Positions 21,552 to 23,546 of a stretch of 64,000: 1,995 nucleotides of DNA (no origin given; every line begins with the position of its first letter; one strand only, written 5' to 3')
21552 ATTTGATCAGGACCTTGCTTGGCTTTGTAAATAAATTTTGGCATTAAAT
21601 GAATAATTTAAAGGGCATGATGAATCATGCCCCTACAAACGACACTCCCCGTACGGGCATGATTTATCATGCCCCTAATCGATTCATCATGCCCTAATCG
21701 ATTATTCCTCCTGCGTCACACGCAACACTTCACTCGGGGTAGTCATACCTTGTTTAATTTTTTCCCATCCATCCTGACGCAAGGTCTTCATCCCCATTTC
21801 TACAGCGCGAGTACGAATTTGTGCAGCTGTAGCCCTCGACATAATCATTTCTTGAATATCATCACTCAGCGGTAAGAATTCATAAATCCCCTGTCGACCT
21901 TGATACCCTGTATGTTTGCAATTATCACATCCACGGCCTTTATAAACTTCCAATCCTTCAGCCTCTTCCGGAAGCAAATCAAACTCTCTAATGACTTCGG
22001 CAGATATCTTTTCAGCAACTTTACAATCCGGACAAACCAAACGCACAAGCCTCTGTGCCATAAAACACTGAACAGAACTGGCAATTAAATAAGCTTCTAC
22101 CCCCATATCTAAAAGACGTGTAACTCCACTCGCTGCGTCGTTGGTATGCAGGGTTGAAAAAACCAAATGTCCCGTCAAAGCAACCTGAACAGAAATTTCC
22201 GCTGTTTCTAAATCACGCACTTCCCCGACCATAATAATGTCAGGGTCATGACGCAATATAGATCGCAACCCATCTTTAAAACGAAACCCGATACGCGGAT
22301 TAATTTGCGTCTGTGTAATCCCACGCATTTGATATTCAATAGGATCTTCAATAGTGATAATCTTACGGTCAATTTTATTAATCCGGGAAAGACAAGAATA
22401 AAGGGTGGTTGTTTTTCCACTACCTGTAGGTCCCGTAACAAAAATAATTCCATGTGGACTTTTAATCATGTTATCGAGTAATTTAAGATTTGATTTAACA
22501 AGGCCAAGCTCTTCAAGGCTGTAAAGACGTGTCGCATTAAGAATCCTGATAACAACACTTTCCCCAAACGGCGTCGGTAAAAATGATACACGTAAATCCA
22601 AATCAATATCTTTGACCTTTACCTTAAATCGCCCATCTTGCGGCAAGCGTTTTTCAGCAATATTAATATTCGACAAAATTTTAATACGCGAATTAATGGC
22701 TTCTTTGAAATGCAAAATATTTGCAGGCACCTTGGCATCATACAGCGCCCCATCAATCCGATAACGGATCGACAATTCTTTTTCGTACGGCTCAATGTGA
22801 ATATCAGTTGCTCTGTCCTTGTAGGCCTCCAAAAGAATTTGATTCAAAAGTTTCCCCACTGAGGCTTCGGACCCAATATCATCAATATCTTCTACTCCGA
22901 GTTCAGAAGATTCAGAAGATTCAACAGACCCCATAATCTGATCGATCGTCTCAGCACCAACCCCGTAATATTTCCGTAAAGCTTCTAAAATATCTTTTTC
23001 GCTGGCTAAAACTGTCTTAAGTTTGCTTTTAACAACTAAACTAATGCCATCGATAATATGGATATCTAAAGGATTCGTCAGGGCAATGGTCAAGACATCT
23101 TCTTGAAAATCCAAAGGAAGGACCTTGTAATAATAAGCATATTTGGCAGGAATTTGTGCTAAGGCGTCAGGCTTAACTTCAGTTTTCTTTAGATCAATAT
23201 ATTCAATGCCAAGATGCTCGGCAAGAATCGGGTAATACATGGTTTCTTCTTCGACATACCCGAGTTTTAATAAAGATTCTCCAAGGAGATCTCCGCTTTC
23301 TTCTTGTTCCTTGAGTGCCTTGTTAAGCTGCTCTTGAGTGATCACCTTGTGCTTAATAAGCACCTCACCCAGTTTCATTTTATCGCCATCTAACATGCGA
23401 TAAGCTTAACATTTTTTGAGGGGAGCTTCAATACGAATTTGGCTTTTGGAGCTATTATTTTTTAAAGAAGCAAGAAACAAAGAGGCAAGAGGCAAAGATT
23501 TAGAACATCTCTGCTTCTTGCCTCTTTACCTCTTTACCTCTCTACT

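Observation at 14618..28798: A gspEFGHIJKLM block in canonical order with no gspC or gspD, and a 1744-aa CBM-bearing secreted protein in the position where gspC/gspD normally sit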

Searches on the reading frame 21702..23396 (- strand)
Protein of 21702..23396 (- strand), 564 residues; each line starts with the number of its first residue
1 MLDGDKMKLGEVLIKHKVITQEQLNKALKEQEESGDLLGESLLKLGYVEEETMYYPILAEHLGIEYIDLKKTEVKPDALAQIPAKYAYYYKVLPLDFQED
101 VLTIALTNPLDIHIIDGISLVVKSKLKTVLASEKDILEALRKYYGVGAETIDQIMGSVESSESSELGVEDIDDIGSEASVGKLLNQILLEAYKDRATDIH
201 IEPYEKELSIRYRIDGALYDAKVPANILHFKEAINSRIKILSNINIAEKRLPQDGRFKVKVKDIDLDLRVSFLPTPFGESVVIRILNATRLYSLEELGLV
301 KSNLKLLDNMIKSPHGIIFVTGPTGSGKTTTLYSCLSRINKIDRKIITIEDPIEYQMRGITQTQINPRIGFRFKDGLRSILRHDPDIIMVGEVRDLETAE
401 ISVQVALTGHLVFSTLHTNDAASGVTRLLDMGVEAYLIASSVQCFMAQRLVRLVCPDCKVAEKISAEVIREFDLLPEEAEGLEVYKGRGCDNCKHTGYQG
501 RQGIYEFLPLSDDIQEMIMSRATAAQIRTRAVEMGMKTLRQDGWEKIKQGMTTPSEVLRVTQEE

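Call 3: search_protein_families(library=pfam, proteins=[window:21702-23396:-], max_evalue=0.01)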
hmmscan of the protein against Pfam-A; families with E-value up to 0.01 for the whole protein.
window:21702-23396:- (564 aa): 9 families
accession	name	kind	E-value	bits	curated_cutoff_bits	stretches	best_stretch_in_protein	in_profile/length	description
PF00437.27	T2SSE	-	1.9e-133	445.1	24.9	1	177-559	5-370/370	Type II/IV secretion system protein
PF05157.20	MshEN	-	3.6e-18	65.8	23.1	1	62-147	1-87/90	MshEN domain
PF13401.12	AAA_22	-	0.0011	19.7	27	1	314-352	4-42/130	AAA domain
PF13604.12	AAA_30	-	0.0014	18.9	27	0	305-335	8-38/191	AAA domain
PF25199.1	nSTAND_NTPase5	-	0.0022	18.2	34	1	312-354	38-81/145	Novel STAND NTPase 5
PF13191.12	AAA_16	-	0.0067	17.4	32.6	0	313-341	23-50/167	AAA ATPase domain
PF01637.24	ATPase_2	-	0.0074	16.6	33.2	0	305-350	9-55/225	ATPase domain predominantly from Archaea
PF00004.35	AAA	-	0.0098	16.8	21.2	0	319-350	2-30/131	ATPase family associated with various cellular activities (AAA)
PF13245.12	AAA_19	-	0.0099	16.5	25.1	0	313-346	9-44/134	AAA domain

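Call 9: find_encoding_contigs(protein=window:21702-23396:-, flank=10000, max_places=6)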
Protein window:21702-23396:- (564 aa): 1 contig read that carries it; 1 place shown.
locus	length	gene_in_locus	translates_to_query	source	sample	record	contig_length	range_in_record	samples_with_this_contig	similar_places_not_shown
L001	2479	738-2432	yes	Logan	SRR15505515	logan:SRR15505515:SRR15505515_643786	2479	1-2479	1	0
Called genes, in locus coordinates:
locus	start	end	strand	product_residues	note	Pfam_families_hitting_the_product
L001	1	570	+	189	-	?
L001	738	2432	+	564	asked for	PF05157:MshEN, PF00437:T2SSE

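Call 11: find_related_loci(query=window:21702-23396:-, collection=genome_contigs, flank=10000)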
Query window:21702-23396:- (564 aa) in genome_contigs; peptide patterns used: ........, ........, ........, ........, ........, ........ (x = any residue, [..] = any of these).
600 stretches matched a pattern (row limit reached: there are more); 596 encode a relative of the query (tblastn E <= 1e-3); the best 80 are kept; 80 distinct loci.
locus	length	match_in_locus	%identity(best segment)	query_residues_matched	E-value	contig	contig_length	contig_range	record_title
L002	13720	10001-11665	67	9-563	0e+0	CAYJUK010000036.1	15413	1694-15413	MAG TPA_asm: uncultured Planctomycetales bacterium isolate ERP125453_co1_189 genome assembly, contig: NODE_3976_length_1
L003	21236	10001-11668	58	9-564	0e+0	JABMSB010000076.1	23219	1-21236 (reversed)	MAG: Candidatus Omnitrophota bacterium isolate bin.291 k141_4882337, whole genome shotgun sequence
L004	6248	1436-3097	48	9-561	0e+0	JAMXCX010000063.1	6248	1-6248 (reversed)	MAG: Candidatus Omnitrophota bacterium isolate MohnsGC05_bin006 NODE_64_length_6248_cov_14.144223, whole genome shotgun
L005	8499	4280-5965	49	9-564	7e-177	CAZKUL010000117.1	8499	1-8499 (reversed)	MAG TPA_asm: uncultured Planctomycetales bacterium isolate binchicken_co241_121 genome assembly, contig: NODE_8855_lengt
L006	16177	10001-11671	47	13-563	3e-175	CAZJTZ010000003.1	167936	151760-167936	MAG TPA_asm: uncultured Nitrospirales bacterium isolate SRP216815_co1_147 genome assembly, contig: NODE_108_length_16793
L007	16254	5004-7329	47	8-564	2e-173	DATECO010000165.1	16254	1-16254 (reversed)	MAG TPA_asm: Nitrospiria bacterium isolate SMAG_U8274 k141_2781000, whole genome shotgun sequence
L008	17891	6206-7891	49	9-564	1e-173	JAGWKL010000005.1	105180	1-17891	MAG: Candidatus Omnitrophota bacterium isolate REEB160 contig-150_134, whole genome shotgun sequence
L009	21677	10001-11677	51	9-561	0e+0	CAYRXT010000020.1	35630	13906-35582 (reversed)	MAG TPA_asm: uncultured Planctomycetales bacterium isolate SRP141376_co4_105 genome assembly, contig: NODE_2107_length_3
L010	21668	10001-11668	47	13-563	5e-172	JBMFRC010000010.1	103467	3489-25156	MAG: Candidatus Hydrogenedens sp. isolate KM4344-31 NODE_10_length_103467_cov_5.457075, whole genome shotgun sequence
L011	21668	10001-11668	46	13-563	5e-172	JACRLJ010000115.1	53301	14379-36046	MAG: Candidatus Hydrogenedentota bacterium isolate NC_groundwater_1878_Pr3_B-0.1um_59_9 SR2-18-B1_coassembly_293270, who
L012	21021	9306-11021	48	1-563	2e-171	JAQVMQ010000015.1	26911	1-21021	MAG: Candidatus Omnitrophota bacterium isolate STF1_137 NODE_4041_length_26911_cov_4.488575_Sandtown_F1, whole genome sh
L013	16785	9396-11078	47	9-563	4e-171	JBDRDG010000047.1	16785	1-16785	MAG: Candidatus Omnitrophota bacterium isolate MEGAHIT-group-1.238 k141_8967262, whole genome shotgun sequence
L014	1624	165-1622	53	9-487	8e-178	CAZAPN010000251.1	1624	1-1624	MAG TPA_asm: uncultured Planctomycetales bacterium isolate binchicken_co154_239 genome assembly, contig: NODE_217600_len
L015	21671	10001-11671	47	3-561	7e-162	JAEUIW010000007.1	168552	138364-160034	MAG: Phycisphaerae bacterium isolate new MAG-53 NODE_7_length_168552_cov_8.964321, whole genome shotgun sequence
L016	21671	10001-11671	47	9-560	7e-161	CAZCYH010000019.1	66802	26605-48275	MAG TPA_asm: uncultured Leptospira sp. isolate binchicken_co135_192 genome assembly, contig: NODE_959_length_66802_cov_6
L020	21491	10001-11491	49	73-564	7e-159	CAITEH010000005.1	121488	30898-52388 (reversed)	MAG: Candidatus Firestonebacteria bacterium isolate AM-2014_bin-3360 genome assembly, contig: bin-3360:05/86, whole geno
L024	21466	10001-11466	58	71-564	2e-156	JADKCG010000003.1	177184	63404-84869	MAG: Elusimicrobia bacterium isolate OdNE_18-Q3-R46-58_BATAC.493 tig00008606-10-1757170, whole genome shotgun sequence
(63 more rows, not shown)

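Call 15: search_protein_families(library=pfam, proteins=[L009:8430-9944:+, L003:8700-9947:+, L002:7981-9333:+, L002:7040-7984:+, L020:8225-9736:+, L024:8297-9712:+, L008:4719-6161:+, L009:7557-8408:+, L009:6782-7531:+, L003:7685-8431:+], max_evalue=0.01)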
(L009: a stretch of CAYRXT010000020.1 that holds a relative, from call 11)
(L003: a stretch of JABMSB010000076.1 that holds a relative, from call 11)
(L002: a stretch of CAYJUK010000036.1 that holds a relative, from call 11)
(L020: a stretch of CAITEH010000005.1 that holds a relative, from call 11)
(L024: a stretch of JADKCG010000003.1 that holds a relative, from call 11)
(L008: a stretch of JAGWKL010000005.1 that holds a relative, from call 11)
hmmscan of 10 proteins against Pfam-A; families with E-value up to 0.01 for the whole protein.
L009:8430-9944:+ (504 aa): 5 families
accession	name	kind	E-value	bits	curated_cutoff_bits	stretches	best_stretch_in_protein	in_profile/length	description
PF00006.31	ATP-synt_ab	-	1.4e-69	234.4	29.5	1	179-391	1-212/213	ATP synthase alpha/beta family, nucleotide-binding domain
PF22919.1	ATP-synt_VA_C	-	1.2e-09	38.5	24.7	1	398-468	6-78/101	C-terminal domain of V and A type ATP synthase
PF02874.29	ATP-synt_ab_N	-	2.8e-05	25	20.9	1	48-116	1-68/69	ATP synthase alpha/beta family, beta-barrel domain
PF06745.19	ATPase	-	0.00084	19.2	26.6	1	177-233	2-60/231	KaiC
PF01637.24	ATPase_2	-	0.001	19.3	33.2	1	197-303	25-127/225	ATPase domain predominantly from Archaea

L003:8700-9947:+ (415 aa): 3 families
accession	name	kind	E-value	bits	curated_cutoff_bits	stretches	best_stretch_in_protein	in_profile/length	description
PF00109.32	ketoacyl-synt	-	6.2e-56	190.2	20.8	1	5-246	2-250/252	Beta-ketoacyl synthase, N-terminal domain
PF02801.28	Ketoacyl-synt_C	-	4.1e-42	143.4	20.8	1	256-371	1-119/119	Beta-ketoacyl synthase, C-terminal domain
PF00108.29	Thiolase_N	-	0.00022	21.2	26.4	1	152-193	72-113/260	Thiolase, N-terminal domain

L002:7981-9333:+ (450 aa): 8 families
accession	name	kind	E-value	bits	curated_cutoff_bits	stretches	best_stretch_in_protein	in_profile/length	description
PF02517.21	Rce1-like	-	1.3e-16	61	22.4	1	228-319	4-92/93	Type II CAAX prenyl endopeptidase Rce1-like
PF13431.12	TPR_17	-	1.6e-08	34.6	24.4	1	354-388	1-34/34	Tetratricopeptide repeat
PF14559.12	TPR_19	-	8e-08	32.9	25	2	380-438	4-62/68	Tetratricopeptide repeat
PF13432.12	TPR_16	-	6.2e-06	27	32.7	1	377-433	8-63/65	Tetratricopeptide repeat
PF12569.14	NatA_aux_su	-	1.3e-05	24.8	33.3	1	380-446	17-83/515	N-terminal acetyltransferase A, auxiliary subunit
PF07719.23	TPR_2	-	0.00074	19.9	27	0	367-400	2-34/34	Tetratricopeptide repeat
PF13428.12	TPR_14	-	0.0016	19.3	23.5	0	366-408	1-42/44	Tetratricopeptide repeat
PF13424.12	TPR_12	-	0.0019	18.8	30.1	1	376-429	19-73/77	Tetratricopeptide repeat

L002:7040-7984:+ (314 aa): 4 families
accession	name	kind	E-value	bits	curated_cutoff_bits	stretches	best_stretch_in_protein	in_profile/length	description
PF01189.24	Methyltr_RsmB-F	-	2e-45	155.4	27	1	104-309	2-198/199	16S rRNA methyltransferase RsmB/F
PF17125.10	Methyltr_RsmF_N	-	1.8e-07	31.9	34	1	6-95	1-84/86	N-terminal domain of 16S rRNA methyltransferase RsmF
PF22458.1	RsmF-B_ferredox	-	8.2e-05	23.1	27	1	7-74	2-68/74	Methyltr_RsmF/B-like, ferredoxin-like domain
PF01728.25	FtsJ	-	0.009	16.4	24.1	0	109-252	20-151/181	FtsJ-like methyltransferase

L020:8225-9736:+ (503 aa): 7 families
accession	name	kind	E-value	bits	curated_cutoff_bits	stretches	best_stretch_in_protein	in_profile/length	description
PF13365.12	Trypsin_2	-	7.7e-37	127.7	27.6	1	111-252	1-144/144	Trypsin-like peptidase domain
PF13180.12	PDZ_2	-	3.1e-23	82.3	27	2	299-385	3-79/80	PDZ domain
PF17820.7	PDZ_6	-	1e-21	76.8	27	2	435-481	1-46/54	PDZ domain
PF00089.32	Trypsin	-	5.1e-18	66.1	20.6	1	111-280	27-217/220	Trypsin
PF00595.29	PDZ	-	2.1e-14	54.1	23.2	2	400-468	2-61/81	PDZ domain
PF12812.13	PDZ_1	-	1.7e-06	28.4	28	1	411-476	11-74/78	PDZ-like domain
PF10459.15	Peptidase_S46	-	4.8e-05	22.7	22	0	107-134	45-72/698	Peptidase S46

L024:8297-9712:+ (471 aa): 4 families
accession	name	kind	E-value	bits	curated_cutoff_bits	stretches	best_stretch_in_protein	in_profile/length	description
PF00263.26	Secretin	-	1.8e-24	86.7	27.5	1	352-471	4-121/169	Bacterial type II and III secretion system protein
PF03958.22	Secretin_N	-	5.6e-22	78.2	28.2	2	199-260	1-68/69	Bacterial type II/III secretion system short domain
PF21305.2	type_II_gspD_N0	-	1.1e-05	25.6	27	1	53-116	1-69/71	GspD-like, N0 domain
PF07660.19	STN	-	0.0034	17.6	28.4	0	73-119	1-50/52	Secretin and TonB N terminus short domain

L008:4719-6161:+ (480 aa): 5 families
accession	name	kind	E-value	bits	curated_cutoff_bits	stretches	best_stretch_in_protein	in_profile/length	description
PF00006.31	ATP-synt_ab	-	2.1e-70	237.1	29.5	1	156-368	1-212/213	ATP synthase alpha/beta family, nucleotide-binding domain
PF22919.1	ATP-synt_VA_C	-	6e-11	42.7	24.7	1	375-449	6-82/101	C-terminal domain of V and A type ATP synthase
PF02874.29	ATP-synt_ab_N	-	2.7e-06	28.2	20.9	1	25-93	1-68/69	ATP synthase alpha/beta family, beta-barrel domain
PF06745.19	ATPase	-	0.0011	18.8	26.6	1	154-210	2-60/231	KaiC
PF01637.24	ATPase_2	-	0.0037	17.5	33.2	1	173-277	24-125/225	ATPase domain predominantly from Archaea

L009:7557-8408:+ (283 aa): 1 family
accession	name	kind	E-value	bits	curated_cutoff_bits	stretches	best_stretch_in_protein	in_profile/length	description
PF00231.24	ATP-synt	-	1.2e-29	104.3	39.9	1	6-275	4-279/285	ATP synthase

L009:6782-7531:+ (249 aa): 5 families
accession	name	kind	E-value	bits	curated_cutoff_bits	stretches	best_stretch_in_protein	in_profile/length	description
PF00213.23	OSCP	-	1.5e-11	45.1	22.3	1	93-231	29-163/172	ATP synthase delta (OSCP) subunit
PF00430.23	ATP-synt_B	-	8.5e-07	29.5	28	1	7-139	7-131/132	ATP synthase B/B' CF(0)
PF12685.13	SpoIIIAH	-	0.00013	22.4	30.6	1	5-125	4-126/191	SpoIIIAH-like protein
PF06785.16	UPF0242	-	0.00017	22.1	33.5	1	27-135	75-188/194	Uncharacterised protein family (UPF0242) N-terminus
PF19745.5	FUT8_N_cat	-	0.0034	16.7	27.6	1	6-199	8-198/499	Alpha-(1,6)-fucosyltransferase N- and catalytic domains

L003:7685-8431:+ (248 aa): 6 families
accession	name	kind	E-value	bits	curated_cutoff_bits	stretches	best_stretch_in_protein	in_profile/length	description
PF13561.12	adh_short_C2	-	2.4e-68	230.7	27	1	16-246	3-235/236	Enoyl-(Acyl carrier protein) reductase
PF00106.31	adh_short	-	2e-67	226.9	26.6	1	8-200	1-193/195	short chain dehydrogenase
PF08659.16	KR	-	3e-25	89.6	22.6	1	10-166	3-159/180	KR domain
PF23441.1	SDR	-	6.2e-05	22.9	27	1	7-247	7-256/258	SDR-like rossmann domain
PF01073.25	3Beta_HSD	-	0.0011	18.5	22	1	11-127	1-104/280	3-beta hydroxysteroid dehydrogenase/isomerase family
PF02737.24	3HCDH_N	-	0.002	18.5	22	0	15-76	6-68/180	3-hydroxyacyl-CoA dehydrogenase, NAD binding domain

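Call 28: list_cluster_members(proteins=[P0001, window:21702-23396:-, window:15159-16658:-, window:36282-37667:-, P0003, P0013, P0018, P0021])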
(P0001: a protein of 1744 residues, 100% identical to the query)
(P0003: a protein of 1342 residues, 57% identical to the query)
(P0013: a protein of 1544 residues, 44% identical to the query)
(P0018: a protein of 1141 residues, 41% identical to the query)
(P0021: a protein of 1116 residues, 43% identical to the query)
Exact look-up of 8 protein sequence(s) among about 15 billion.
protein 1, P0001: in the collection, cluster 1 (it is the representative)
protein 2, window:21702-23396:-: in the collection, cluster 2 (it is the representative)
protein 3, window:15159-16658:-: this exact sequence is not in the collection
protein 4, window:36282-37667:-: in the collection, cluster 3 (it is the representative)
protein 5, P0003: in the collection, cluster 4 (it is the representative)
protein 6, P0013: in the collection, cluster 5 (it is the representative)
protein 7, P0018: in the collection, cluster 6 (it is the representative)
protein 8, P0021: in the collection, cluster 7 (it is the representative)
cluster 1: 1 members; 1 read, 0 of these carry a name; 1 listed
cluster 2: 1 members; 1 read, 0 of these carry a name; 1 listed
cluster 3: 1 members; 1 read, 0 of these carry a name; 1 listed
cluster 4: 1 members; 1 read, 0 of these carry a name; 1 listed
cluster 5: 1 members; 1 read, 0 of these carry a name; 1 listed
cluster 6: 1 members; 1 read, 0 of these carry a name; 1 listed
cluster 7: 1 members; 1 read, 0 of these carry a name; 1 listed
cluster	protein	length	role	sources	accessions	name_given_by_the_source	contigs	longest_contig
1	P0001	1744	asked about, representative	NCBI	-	-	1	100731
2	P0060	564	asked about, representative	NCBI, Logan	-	-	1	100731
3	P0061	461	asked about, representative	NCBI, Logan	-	-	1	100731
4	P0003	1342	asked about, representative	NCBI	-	-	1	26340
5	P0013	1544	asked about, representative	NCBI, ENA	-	-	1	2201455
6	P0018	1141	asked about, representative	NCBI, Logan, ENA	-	-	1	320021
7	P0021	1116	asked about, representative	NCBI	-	-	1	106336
